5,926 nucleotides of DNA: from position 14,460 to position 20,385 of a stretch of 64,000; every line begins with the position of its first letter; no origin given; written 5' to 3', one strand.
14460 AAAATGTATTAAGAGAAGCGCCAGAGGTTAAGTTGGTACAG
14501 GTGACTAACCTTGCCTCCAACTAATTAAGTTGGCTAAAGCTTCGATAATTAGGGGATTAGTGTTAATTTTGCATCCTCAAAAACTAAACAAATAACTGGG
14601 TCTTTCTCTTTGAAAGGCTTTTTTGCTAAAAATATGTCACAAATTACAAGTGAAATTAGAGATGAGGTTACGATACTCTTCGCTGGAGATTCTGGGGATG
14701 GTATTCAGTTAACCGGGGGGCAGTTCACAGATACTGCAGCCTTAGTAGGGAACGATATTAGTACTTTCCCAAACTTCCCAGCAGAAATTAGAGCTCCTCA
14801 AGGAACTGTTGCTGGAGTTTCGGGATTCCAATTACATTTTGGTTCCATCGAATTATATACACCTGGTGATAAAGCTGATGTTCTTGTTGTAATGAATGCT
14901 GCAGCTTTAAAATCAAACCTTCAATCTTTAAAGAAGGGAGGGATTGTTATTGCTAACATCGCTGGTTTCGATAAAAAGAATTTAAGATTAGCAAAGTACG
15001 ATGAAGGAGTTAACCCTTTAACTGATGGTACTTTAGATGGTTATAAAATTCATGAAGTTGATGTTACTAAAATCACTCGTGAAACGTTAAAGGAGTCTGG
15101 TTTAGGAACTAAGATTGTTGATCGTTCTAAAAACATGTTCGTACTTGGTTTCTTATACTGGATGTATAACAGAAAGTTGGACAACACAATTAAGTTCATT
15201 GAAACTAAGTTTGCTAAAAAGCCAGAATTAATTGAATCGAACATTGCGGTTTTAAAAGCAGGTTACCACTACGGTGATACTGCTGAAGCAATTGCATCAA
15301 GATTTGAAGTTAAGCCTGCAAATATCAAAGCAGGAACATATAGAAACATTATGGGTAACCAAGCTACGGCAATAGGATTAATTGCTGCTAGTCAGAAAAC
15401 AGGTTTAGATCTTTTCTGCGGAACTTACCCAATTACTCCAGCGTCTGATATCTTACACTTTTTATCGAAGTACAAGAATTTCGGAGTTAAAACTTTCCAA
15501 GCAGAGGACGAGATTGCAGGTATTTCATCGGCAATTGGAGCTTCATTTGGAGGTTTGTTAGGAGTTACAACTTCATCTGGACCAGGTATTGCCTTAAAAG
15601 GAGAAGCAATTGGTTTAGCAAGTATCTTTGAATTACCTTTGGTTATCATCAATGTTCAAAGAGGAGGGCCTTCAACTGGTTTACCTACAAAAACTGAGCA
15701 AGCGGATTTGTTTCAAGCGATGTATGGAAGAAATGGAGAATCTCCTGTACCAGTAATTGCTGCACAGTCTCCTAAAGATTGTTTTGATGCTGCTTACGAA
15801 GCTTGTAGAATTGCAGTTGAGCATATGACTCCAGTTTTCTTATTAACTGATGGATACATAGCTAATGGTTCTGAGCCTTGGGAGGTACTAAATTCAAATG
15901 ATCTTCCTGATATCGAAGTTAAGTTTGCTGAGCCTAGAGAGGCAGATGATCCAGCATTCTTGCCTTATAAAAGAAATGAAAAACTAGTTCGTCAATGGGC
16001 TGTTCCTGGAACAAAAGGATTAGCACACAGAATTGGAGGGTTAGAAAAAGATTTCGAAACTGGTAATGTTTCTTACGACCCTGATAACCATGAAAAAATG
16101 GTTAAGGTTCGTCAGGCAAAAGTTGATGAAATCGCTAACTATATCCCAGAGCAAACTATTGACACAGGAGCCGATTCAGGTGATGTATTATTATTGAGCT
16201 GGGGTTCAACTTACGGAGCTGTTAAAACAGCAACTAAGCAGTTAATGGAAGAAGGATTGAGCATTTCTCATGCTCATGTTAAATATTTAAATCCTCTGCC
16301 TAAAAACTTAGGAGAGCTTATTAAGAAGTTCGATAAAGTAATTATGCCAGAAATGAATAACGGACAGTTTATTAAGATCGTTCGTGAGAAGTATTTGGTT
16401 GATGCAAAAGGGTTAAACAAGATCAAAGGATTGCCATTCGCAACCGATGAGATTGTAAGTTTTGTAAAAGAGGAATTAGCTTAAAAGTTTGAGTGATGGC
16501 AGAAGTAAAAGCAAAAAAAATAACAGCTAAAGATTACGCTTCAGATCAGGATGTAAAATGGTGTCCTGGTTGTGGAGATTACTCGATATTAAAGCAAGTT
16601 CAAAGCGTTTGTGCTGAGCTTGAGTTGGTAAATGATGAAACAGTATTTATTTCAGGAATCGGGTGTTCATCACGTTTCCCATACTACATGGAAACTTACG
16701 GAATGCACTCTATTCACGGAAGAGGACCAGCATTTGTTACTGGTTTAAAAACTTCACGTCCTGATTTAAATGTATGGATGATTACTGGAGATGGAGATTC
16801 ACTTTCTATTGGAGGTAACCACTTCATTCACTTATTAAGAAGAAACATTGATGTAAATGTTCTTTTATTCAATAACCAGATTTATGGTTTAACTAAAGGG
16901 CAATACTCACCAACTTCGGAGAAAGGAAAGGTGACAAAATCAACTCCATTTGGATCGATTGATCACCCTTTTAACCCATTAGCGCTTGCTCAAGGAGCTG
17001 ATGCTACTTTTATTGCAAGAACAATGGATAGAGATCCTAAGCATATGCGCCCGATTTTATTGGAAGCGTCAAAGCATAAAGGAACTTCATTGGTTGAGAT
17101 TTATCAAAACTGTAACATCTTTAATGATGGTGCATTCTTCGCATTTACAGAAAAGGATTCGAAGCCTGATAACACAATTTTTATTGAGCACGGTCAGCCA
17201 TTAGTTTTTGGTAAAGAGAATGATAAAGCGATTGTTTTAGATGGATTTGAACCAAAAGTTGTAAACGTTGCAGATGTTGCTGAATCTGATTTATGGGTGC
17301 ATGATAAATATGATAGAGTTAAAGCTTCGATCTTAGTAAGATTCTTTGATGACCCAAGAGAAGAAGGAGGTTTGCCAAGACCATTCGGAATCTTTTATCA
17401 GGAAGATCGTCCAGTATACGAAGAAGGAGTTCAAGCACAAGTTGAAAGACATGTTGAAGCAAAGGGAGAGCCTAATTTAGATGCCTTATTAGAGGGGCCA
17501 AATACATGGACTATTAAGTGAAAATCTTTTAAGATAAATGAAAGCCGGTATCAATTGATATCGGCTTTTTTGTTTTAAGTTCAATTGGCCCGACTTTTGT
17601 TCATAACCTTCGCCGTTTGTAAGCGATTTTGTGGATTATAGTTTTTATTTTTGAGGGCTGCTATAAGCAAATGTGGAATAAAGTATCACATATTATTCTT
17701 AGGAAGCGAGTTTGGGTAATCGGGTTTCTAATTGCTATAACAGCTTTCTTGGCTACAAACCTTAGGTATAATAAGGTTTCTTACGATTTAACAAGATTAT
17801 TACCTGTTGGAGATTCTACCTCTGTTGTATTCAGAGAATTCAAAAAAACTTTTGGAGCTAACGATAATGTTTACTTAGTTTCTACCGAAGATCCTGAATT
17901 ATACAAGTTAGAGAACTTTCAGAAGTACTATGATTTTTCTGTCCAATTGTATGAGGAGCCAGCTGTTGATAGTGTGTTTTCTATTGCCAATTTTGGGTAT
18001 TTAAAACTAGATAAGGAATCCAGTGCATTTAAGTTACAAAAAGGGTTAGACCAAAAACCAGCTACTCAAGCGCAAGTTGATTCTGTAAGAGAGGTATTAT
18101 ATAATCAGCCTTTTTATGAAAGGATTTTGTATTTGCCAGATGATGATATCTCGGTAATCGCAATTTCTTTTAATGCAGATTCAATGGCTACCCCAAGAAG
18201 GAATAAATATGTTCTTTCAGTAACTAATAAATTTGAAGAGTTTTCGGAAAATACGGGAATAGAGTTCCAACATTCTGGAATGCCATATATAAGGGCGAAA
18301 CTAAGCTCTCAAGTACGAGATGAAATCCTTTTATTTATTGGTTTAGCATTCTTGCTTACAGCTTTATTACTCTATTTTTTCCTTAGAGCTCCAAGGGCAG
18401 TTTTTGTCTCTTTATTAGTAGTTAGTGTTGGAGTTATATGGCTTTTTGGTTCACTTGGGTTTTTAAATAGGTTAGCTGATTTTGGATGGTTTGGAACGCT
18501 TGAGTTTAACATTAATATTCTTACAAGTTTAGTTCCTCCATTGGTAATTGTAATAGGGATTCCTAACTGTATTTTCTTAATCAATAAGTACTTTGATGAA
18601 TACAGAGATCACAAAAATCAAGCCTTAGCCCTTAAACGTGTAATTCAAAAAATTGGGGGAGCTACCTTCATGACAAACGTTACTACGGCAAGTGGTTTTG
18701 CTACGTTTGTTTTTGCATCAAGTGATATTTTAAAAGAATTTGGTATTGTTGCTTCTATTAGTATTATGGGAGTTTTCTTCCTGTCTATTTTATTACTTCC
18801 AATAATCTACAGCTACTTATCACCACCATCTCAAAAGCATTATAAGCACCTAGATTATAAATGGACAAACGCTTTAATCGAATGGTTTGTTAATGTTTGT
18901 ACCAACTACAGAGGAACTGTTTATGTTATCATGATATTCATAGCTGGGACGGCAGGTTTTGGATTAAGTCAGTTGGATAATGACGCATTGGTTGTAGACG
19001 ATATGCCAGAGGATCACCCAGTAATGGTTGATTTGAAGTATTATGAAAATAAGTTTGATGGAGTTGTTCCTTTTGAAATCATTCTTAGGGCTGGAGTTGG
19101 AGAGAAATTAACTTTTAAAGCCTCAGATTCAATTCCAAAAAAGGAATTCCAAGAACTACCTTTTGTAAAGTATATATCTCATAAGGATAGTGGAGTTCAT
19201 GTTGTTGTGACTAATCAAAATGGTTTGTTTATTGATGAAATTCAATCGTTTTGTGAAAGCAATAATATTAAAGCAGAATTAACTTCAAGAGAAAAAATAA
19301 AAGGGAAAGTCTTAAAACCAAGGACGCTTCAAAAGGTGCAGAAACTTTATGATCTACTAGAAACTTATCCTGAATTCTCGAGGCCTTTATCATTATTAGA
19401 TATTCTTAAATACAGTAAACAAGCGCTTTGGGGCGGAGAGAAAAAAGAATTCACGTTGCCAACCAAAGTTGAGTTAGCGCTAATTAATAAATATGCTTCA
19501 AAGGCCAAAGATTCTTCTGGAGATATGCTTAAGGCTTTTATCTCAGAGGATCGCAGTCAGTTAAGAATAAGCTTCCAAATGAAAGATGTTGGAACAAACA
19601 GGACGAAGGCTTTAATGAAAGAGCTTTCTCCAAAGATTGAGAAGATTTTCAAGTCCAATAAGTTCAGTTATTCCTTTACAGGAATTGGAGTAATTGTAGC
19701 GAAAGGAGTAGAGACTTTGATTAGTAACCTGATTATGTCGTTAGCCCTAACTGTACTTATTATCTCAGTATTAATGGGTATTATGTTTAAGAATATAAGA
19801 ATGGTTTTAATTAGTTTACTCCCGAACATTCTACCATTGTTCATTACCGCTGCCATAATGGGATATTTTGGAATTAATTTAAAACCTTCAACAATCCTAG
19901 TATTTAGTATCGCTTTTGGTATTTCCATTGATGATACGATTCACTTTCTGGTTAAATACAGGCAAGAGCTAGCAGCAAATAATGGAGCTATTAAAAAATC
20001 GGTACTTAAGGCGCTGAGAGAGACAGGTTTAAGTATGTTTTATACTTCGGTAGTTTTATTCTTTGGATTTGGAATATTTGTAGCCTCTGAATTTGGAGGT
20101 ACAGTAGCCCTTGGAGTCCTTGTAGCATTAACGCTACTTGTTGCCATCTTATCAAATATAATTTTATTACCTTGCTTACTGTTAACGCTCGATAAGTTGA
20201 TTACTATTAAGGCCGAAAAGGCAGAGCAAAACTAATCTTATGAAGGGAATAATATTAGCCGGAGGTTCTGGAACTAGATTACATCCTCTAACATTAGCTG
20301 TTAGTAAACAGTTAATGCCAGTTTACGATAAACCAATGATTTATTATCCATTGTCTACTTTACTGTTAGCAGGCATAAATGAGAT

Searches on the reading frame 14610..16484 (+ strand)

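Call 49: search_protein_families(library=pfam, proteins=[window:14610-16484:+], max_evalue=0.00001)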
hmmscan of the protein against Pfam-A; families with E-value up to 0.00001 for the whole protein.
window:14610-16484:+ (624 aa): 2 families
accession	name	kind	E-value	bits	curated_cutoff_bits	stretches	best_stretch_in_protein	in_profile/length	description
PF01855.24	POR_N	-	7.5e-49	167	27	1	269-478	10-216/231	Pyruvate flavodoxin/ferredoxin oxidoreductase, thiamine diP-bdg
PF01558.24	POR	-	9.4e-30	104.5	27.4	1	29-219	2-172/173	Pyruvate ferredoxin/flavodoxin oxidoreductase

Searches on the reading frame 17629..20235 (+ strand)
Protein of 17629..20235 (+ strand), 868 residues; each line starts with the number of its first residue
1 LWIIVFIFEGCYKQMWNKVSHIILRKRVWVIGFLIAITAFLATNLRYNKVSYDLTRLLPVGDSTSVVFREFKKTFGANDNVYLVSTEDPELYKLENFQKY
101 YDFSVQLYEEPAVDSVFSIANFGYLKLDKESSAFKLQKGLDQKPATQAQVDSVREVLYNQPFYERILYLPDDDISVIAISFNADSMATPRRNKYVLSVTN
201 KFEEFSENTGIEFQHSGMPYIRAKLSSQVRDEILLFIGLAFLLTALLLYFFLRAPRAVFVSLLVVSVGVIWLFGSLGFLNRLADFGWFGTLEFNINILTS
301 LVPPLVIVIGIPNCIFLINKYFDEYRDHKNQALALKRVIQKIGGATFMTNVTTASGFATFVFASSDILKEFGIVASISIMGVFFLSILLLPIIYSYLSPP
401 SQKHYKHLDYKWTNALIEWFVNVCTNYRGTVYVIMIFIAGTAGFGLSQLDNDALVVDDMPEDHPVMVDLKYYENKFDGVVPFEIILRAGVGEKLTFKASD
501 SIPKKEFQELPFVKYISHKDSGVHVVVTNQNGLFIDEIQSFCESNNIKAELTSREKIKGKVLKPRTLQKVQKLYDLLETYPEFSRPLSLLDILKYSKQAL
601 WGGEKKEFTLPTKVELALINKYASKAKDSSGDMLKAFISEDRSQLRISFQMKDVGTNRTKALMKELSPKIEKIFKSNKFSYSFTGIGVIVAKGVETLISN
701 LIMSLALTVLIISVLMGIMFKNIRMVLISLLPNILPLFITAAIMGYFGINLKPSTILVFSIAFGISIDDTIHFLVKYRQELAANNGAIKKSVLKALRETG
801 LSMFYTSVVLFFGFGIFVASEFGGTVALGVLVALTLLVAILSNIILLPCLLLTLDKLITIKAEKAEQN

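Call 49: search_protein_families(library=pfam, proteins=[window:17629-20235:+], max_evalue=0.00001)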
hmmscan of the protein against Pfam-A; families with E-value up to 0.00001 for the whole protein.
window:17629-20235:+ (868 aa): 1 family
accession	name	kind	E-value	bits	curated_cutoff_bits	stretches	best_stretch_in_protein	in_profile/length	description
PF03176.21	MMPL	-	8.1e-35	120.8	20.5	2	128-400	42-305/333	MMPL family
